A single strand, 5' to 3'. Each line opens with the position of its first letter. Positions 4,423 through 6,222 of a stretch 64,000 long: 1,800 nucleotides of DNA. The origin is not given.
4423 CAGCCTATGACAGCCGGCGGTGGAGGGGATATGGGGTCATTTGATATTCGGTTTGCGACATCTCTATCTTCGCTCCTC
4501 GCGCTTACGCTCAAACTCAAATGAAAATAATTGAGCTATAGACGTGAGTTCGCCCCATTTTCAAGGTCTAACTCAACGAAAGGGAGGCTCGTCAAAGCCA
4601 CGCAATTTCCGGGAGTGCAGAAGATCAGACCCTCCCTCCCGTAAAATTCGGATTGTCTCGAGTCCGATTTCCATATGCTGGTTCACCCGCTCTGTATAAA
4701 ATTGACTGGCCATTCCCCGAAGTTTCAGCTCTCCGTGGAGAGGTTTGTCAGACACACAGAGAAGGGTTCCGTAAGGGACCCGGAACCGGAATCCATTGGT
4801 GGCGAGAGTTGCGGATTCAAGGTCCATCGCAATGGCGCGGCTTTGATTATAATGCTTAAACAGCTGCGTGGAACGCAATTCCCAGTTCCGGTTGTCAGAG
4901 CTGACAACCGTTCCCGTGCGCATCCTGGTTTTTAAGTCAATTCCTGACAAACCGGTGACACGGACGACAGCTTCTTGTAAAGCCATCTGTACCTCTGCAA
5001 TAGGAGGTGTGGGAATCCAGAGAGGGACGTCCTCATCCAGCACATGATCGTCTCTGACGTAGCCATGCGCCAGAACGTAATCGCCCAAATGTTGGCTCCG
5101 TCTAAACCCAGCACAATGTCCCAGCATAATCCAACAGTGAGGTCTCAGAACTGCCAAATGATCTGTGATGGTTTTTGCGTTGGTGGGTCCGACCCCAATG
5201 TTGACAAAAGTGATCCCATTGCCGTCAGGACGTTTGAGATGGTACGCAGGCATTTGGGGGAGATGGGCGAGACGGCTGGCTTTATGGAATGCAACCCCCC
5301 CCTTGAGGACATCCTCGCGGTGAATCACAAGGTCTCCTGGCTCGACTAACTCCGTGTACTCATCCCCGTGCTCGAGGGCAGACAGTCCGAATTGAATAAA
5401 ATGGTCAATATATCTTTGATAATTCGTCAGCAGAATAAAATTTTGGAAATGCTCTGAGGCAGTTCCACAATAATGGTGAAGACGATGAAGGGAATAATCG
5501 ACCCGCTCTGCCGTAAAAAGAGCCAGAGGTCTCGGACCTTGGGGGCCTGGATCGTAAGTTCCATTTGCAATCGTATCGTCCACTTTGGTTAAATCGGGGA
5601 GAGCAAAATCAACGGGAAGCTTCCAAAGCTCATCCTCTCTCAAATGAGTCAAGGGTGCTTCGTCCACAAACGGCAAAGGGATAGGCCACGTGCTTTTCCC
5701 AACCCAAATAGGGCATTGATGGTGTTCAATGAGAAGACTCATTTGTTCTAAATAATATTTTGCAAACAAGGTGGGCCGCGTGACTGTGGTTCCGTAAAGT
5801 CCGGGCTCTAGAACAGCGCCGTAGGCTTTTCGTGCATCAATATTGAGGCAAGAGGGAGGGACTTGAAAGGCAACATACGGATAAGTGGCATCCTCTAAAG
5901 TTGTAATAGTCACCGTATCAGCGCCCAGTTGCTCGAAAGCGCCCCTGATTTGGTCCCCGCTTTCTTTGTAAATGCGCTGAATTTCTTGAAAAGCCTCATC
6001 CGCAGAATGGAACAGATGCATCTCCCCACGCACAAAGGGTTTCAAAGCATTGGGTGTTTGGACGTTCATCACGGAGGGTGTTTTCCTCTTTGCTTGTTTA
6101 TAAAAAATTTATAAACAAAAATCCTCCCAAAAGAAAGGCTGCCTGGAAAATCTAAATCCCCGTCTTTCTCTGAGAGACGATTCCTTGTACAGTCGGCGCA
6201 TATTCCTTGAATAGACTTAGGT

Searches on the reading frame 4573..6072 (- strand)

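Call 61: search_protein_families(library=pfam, proteins=[window:4573-6072:-], max_evalue=0.001)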
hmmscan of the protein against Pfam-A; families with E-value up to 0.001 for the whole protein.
window:4573-6072:- (499 aa): 2 families
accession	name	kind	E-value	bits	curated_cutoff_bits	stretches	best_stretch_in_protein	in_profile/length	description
PF10423.15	AMNp_N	-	6.2e-38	130.4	27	1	26-178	1-152/154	Bacterial AMP nucleoside phosphorylase N-terminus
PF01048.26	PNP_UDP_1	-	7.5e-12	45.6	25.1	1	284-446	41-202/233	Phosphorylase superfamily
